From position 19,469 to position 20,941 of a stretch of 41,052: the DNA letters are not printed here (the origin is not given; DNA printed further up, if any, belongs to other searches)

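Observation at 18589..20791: Unannotated LysW-like carrier protein paired with a fold-II PLP enzyme and an ATP-grasp ligase, inserted in the dcw cluster where murD normally sits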

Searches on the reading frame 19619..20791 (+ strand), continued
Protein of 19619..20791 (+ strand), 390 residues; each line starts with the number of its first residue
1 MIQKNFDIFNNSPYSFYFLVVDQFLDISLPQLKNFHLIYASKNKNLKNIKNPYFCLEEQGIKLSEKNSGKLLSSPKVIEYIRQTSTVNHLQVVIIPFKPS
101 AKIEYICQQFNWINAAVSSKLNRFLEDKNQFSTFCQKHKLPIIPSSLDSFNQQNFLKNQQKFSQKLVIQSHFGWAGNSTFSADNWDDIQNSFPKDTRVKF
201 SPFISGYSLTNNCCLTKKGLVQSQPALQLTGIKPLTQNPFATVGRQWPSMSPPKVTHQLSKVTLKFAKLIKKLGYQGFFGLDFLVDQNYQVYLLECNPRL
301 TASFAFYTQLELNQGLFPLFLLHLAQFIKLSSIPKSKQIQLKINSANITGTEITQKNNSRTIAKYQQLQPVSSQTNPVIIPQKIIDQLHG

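Call 76: find_encoding_contigs(protein=P0310, flank=8000, max_places=2)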
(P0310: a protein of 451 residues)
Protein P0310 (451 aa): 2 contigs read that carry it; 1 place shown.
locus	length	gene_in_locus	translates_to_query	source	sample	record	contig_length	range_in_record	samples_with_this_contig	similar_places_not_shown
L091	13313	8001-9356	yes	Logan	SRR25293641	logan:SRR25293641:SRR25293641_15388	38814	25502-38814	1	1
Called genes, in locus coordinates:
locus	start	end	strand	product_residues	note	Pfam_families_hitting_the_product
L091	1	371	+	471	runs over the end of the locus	PF01225:Mur_ligase, PF08245:Mur_ligase_M, PF02875:Mur_ligase_C (weak)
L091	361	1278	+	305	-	PF01565:FAD_binding_4, PF02873:MurB_C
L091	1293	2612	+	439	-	PF00275:EPSP_synthase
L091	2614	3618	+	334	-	PF01820:Dala_Dala_lig_N, PF14397:ATPgrasp_ST (faint), PF02222:ATP-grasp (weak), PF02655:ATP-grasp_3, PF02786:CPSase_L_D2 (weak), PF08443:RimK (faint), PF07478:Dala_Dala_lig_C, PF13535:ATP-grasp_4 (weak)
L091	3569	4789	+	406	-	PF08245:Mur_ligase_M, PF02875:Mur_ligase_C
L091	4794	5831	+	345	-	PF00953:Glycos_transf_4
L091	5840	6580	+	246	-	-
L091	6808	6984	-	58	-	PF21344:Zn_ribbon_LysW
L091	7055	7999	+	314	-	PF00291:PALP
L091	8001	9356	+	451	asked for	PF02655:ATP-grasp_3 (weak)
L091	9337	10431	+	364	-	PF01098:FTSW_RODA_SPOVE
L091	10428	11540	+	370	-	PF03033:Glyco_transf_28, PF04101:Glyco_tran_28_C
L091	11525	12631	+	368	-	PF09903:DUF2130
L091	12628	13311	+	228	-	?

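Call 77: find_encoding_contigs(protein=P0405, flank=8000, max_places=2)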
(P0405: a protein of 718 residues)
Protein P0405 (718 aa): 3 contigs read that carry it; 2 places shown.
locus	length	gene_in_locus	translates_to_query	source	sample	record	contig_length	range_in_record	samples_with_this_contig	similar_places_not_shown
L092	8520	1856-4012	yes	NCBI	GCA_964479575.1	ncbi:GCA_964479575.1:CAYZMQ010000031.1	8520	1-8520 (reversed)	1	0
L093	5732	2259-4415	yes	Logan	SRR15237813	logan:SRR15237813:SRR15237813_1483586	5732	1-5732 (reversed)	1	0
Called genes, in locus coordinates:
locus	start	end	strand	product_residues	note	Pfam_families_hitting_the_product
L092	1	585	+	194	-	?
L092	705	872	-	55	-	PF21344:Zn_ribbon_LysW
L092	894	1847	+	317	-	PF00291:PALP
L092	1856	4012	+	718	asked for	PF02655:ATP-grasp_3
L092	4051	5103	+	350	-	PF00953:Glycos_transf_4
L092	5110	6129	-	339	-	PF02388:FemAB, PF13480:Acetyltransf_6, PF02388:FemAB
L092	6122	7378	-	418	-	PF01041:DegT_DnrJ_EryC1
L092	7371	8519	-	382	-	?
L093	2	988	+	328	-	?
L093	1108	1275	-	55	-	PF21344:Zn_ribbon_LysW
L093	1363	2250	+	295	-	PF00291:PALP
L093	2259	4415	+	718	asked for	PF02655:ATP-grasp_3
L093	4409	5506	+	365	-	PF00953:Glycos_transf_4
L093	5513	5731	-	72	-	?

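Call 83: find_related_loci(query=A5, collection=metagenome_contigs, flank=10000)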
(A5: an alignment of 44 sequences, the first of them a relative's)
Query A5 (450 aa) in metagenome_contigs; peptide patterns used: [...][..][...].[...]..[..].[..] (x = any residue, [..] = any of these).
390 stretches matched a pattern; 347 encode a relative of the query (tblastn E <= 1e-3); the best 80 are kept; 80 distinct loci.
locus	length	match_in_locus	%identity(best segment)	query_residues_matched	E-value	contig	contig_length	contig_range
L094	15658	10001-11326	53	4-448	6e-156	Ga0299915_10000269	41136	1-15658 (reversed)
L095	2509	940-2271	51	4-449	6e-161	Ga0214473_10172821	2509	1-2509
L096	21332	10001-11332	45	5-450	2e-125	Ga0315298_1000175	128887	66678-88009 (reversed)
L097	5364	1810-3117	47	5-436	3e-125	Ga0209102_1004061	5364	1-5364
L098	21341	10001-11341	45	2-450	7e-124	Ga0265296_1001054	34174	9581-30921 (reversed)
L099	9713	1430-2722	45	7-433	2e-121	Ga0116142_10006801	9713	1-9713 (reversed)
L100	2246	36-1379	44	1-450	2e-127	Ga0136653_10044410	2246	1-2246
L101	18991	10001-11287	44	8-446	1e-119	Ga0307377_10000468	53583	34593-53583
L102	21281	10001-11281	44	1-431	8e-118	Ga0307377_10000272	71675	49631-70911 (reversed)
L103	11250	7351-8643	44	7-433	2e-117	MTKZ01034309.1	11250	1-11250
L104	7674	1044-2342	42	9-446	2e-116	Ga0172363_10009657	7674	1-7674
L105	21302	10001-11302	42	8-448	3e-114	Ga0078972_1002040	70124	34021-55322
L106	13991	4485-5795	42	7-450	4e-113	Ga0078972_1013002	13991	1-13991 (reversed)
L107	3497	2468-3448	49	5-331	8e-115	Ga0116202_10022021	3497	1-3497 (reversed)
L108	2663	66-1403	42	1-450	3e-117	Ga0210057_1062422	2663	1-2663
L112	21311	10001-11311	41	7-448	8e-110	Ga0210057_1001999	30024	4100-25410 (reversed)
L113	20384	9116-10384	41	7-433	2e-108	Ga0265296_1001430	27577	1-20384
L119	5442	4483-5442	48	9-328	7e-104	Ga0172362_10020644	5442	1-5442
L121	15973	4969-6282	37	9-448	7e-102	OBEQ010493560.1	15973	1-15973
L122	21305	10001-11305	36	4-439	3e-97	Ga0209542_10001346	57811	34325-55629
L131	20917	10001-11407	36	5-449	4e-89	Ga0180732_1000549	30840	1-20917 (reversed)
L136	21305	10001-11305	35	2-442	2e-84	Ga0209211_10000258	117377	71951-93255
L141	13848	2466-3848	34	1-448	2e-80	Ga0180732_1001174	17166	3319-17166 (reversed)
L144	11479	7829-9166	36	12-446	5e-76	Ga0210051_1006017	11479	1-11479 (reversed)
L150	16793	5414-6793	32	7-447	2e-71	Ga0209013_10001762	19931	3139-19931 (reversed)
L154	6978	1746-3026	33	10-420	2e-66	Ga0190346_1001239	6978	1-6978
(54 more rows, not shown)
